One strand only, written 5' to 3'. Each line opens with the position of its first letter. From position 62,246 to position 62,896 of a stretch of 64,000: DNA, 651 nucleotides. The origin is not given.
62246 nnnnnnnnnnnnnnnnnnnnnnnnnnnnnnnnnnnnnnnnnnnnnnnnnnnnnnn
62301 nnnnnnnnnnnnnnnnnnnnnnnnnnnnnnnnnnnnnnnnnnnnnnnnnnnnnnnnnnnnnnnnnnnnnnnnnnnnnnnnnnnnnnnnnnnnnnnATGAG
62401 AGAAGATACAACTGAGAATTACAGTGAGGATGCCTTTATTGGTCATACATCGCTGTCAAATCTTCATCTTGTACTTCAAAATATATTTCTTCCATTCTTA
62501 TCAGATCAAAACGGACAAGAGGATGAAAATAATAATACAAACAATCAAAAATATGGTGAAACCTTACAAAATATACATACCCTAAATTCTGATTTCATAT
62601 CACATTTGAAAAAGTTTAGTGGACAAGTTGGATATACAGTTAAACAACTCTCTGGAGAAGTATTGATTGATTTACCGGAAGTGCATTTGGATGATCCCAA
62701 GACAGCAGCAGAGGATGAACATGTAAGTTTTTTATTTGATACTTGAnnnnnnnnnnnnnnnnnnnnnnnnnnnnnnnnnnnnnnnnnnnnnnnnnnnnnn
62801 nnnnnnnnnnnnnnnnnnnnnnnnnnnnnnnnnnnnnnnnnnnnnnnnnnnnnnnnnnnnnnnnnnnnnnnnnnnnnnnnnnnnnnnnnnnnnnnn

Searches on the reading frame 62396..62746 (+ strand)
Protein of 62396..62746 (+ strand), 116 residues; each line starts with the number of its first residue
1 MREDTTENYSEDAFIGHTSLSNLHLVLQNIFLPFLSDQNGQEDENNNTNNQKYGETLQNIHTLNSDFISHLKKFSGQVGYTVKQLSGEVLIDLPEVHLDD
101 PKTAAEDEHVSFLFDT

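Call 8: search_protein_families(library=pfam, proteins=[window:62396-62746:+], max_evalue=0.01)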
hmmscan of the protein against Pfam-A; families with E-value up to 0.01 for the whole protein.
window:62396-62746:+ (116 aa): 1 family
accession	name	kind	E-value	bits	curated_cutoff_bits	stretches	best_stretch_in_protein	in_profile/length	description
PF14892.11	PIRC1_2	-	0.0083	16.6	27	0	47-79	54-86/103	Piercer of microtubule wall 1/2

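Call 78: search_protein_representatives(protein=window:62396-62722:+)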
Query: 109 residues. Proteins with E-value up to 0.001 (for the whole library): 11; up to 1e-10: 1; up to 1e-30: 1. The best 11 are listed.
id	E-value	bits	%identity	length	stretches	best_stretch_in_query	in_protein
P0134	1.2e-65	234.6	100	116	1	1-109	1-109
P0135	4.7e-09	52.8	45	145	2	62-108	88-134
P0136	8.4e-09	52.0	39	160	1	13-108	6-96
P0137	3.4e-07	46.8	35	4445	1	11-108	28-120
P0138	9.2e-07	45.5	27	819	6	63-95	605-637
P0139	4.0e-06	43.4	38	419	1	12-107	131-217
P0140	8.7e-05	39.1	33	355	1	16-107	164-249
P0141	9.5e-05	39.0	31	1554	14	46-105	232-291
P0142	7.3e-04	36.1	33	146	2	70-108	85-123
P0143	7.3e-04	36.1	31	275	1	30-107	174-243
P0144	7.7e-04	36.1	38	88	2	61-108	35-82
